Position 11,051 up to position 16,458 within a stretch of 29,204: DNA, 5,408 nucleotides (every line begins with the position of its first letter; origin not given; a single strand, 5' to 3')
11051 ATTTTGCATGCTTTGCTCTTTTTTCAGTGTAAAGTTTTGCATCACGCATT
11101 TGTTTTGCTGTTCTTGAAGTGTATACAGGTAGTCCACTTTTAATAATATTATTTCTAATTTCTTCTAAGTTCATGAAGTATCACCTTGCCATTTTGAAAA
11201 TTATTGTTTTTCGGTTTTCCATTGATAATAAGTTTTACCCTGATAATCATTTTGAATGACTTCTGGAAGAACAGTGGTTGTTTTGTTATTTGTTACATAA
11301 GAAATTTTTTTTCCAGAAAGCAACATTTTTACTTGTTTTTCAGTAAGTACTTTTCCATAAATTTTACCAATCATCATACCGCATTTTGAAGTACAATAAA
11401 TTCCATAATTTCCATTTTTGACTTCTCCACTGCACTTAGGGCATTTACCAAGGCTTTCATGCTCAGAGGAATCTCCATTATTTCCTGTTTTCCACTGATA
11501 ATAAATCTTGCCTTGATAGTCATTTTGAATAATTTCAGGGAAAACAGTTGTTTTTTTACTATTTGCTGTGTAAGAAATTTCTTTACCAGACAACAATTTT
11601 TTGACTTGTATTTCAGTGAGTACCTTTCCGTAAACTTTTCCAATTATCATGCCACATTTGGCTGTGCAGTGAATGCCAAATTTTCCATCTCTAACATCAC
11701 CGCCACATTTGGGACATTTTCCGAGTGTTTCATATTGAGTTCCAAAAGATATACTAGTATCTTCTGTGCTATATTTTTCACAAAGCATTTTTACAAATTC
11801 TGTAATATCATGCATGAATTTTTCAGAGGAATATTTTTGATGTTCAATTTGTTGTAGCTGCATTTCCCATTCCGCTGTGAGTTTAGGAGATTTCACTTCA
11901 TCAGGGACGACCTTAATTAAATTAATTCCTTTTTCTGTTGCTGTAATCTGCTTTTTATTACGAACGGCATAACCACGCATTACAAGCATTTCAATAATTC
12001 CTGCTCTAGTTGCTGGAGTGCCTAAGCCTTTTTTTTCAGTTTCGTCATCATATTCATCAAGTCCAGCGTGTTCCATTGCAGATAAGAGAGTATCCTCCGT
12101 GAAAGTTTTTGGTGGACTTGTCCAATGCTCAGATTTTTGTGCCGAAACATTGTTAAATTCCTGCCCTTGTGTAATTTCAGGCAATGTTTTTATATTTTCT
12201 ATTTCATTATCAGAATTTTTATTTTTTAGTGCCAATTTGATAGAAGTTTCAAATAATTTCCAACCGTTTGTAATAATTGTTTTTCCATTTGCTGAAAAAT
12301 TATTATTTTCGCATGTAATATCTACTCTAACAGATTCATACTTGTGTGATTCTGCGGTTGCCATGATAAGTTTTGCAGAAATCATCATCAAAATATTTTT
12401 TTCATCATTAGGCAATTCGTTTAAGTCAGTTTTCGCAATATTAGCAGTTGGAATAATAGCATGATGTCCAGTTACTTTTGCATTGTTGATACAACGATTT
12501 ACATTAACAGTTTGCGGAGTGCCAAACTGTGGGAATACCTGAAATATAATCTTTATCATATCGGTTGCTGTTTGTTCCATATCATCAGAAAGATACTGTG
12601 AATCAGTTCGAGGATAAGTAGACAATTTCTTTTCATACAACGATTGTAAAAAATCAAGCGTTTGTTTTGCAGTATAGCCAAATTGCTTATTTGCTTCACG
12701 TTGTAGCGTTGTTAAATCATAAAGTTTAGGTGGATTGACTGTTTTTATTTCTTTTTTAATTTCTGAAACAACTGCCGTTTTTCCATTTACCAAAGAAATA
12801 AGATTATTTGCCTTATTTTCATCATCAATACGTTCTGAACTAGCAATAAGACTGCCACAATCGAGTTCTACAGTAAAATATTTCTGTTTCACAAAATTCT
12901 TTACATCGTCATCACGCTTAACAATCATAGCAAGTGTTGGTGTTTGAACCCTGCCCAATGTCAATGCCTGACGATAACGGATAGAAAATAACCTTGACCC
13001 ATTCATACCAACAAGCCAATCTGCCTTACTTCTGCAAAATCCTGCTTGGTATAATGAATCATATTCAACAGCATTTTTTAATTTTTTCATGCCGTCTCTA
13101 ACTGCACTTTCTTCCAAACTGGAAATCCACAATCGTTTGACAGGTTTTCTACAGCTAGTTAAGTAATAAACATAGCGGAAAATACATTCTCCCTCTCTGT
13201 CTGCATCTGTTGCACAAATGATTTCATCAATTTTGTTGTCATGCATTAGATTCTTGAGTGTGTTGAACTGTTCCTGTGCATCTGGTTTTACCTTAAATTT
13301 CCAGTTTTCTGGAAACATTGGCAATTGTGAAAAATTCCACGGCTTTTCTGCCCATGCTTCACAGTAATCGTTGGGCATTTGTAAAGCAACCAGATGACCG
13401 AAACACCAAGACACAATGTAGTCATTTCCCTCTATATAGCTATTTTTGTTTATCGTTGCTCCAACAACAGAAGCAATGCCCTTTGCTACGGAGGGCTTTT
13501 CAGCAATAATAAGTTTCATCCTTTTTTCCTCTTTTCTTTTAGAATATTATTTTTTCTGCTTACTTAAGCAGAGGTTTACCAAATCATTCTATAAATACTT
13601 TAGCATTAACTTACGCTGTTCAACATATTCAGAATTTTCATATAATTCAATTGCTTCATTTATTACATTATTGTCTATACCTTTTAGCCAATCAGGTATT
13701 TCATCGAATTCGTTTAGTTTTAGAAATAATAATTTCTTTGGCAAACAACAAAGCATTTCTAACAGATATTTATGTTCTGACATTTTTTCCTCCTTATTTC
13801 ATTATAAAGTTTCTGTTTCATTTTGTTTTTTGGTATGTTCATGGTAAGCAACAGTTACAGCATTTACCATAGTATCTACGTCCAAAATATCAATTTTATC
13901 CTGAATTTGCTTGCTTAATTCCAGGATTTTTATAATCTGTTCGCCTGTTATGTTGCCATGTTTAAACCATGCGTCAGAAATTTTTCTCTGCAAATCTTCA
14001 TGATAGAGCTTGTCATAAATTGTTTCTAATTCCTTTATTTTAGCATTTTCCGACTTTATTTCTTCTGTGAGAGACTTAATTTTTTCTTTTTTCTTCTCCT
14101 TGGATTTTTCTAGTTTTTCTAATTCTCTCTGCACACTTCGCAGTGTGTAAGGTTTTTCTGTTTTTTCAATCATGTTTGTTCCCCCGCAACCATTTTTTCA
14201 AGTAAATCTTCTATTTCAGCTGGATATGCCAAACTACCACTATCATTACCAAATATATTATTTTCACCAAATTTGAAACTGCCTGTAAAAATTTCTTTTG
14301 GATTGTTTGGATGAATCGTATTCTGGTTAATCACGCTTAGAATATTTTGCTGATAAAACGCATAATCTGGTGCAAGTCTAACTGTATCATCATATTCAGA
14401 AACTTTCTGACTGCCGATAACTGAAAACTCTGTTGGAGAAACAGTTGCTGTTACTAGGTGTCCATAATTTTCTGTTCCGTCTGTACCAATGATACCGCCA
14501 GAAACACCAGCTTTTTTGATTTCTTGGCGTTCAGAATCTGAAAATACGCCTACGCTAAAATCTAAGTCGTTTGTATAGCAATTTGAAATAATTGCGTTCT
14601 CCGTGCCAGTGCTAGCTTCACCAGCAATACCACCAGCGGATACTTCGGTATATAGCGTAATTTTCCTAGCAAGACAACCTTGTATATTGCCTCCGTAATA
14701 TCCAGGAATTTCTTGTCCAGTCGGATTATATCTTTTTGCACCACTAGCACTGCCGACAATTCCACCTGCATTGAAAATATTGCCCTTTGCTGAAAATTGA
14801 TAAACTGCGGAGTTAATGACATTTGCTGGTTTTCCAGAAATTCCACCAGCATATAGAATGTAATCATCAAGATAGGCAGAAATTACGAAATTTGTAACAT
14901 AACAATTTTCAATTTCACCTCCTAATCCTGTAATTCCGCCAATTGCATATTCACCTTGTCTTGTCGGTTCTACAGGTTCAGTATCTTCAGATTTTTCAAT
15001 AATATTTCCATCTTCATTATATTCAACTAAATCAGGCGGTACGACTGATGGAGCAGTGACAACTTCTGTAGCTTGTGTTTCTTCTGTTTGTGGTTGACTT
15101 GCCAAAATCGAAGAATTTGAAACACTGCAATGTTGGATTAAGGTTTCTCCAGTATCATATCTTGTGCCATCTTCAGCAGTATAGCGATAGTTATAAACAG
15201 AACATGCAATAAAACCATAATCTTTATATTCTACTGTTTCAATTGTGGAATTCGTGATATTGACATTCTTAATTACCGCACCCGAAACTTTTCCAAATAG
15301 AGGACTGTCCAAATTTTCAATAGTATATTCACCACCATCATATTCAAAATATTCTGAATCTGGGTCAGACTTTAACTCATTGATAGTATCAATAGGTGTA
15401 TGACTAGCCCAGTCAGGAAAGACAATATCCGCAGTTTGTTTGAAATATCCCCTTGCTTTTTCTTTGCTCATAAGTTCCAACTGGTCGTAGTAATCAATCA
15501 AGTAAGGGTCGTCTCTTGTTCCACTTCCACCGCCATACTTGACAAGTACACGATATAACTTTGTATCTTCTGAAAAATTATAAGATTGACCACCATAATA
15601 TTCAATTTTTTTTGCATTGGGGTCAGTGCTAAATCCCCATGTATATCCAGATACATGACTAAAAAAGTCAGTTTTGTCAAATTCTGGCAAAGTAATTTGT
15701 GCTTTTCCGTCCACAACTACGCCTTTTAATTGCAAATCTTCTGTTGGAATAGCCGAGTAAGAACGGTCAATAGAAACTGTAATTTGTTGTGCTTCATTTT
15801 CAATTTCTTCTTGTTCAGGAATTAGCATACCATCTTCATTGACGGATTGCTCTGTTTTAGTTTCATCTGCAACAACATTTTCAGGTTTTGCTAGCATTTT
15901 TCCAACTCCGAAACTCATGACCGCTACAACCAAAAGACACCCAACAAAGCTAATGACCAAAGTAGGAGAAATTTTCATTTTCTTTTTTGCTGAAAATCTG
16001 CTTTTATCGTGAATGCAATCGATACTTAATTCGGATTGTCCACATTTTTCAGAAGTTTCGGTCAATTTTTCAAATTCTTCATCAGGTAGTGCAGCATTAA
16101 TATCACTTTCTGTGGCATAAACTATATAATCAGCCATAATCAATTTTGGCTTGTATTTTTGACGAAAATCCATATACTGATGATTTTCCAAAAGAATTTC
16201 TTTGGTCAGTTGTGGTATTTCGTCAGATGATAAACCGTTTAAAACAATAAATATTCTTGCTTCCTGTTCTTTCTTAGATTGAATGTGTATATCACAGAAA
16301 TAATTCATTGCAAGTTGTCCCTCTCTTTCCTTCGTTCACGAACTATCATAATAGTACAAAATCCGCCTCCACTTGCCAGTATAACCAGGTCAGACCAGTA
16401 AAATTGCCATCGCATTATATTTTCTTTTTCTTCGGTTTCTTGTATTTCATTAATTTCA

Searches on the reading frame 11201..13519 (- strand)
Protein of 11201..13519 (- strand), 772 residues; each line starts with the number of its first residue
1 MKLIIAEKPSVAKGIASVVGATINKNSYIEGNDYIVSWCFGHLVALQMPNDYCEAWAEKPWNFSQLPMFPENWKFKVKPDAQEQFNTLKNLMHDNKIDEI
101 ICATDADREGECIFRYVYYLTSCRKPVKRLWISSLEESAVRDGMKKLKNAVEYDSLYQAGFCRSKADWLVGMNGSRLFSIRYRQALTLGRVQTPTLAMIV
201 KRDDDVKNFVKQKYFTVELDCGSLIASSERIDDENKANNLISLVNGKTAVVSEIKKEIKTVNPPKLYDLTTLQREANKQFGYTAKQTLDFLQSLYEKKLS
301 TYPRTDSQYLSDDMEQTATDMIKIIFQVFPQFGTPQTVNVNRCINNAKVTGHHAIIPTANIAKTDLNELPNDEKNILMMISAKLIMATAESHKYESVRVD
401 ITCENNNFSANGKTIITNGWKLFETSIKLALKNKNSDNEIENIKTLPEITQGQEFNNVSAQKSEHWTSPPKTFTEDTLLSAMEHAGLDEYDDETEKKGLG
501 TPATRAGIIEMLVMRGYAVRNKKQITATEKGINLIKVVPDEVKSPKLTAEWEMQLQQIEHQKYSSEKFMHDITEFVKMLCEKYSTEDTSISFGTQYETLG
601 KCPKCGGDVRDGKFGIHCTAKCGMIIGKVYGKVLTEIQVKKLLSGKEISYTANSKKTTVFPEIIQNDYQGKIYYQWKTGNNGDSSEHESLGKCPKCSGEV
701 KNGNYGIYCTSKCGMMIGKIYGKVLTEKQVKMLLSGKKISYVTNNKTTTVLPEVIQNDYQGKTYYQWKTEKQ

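Call 5: search_protein_families(library=pfam, proteins=[window:11201-13519:-], max_evalue=0.01)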
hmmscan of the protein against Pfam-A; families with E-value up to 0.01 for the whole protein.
window:11201-13519:- (772 aa): 7 families
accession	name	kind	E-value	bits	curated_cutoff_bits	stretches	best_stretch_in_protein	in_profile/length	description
PF01131.25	Topoisom_bac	-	1.5e-114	383.7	35.1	1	153-569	3-410/411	DNA topoisomerase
PF01751.28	Toprim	-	1.7e-14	54.2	23.1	1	2-134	1-95/96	Toprim domain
PF13342.12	Toprim_Crpt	-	1.8e-08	34.7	32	1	712-741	1-31/60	C-terminal repeat of topoisomerase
PF23455.1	DUF7129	-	0.00015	21.9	30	0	597-611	25-39/45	Domain of unknown function (DUF7129)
PF25207.1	DUF7837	-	0.00027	21.3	27.8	0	597-614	3-20/47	Domain of unknown function (DUF7837)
PF13101.12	DUF3945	-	0.00033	20.7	21.9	0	719-739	20-40/50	Protein of unknown function (DUF3945)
PF08274.17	Zn_Ribbon_YjdM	-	0.0067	16.9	30.8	0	689-700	1-12/30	PhnA Zinc-Ribbon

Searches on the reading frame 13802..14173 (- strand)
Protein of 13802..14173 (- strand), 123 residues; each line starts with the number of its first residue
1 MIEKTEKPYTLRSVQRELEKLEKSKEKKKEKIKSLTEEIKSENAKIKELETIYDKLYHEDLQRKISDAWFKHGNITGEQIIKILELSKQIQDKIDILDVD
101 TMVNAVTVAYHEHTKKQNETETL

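Call 5: search_protein_families(library=pfam, proteins=[window:13802-14173:-], max_evalue=0.01)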
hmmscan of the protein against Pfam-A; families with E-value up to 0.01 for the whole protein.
window:13802-14173:- (123 aa): 1 family
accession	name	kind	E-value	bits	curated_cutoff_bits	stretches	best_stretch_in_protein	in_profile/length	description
PF25224.1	DUF7842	-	0.0052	17.9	27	0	13-67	21-70/96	Domain of unknown function (DUF7842)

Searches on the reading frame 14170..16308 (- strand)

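Call 5: search_protein_families(library=pfam, proteins=[window:14170-16308:-], max_evalue=0.01)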
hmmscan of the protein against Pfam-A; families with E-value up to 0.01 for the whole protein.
window:14170-16308:- (712 aa): 1 family
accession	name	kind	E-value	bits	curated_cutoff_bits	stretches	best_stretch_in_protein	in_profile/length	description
PF05342.19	Peptidase_M26_N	-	6.9e-05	22.6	27.7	1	323-370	191-236/250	M26 IgA1-specific Metallo-endopeptidase N-terminal region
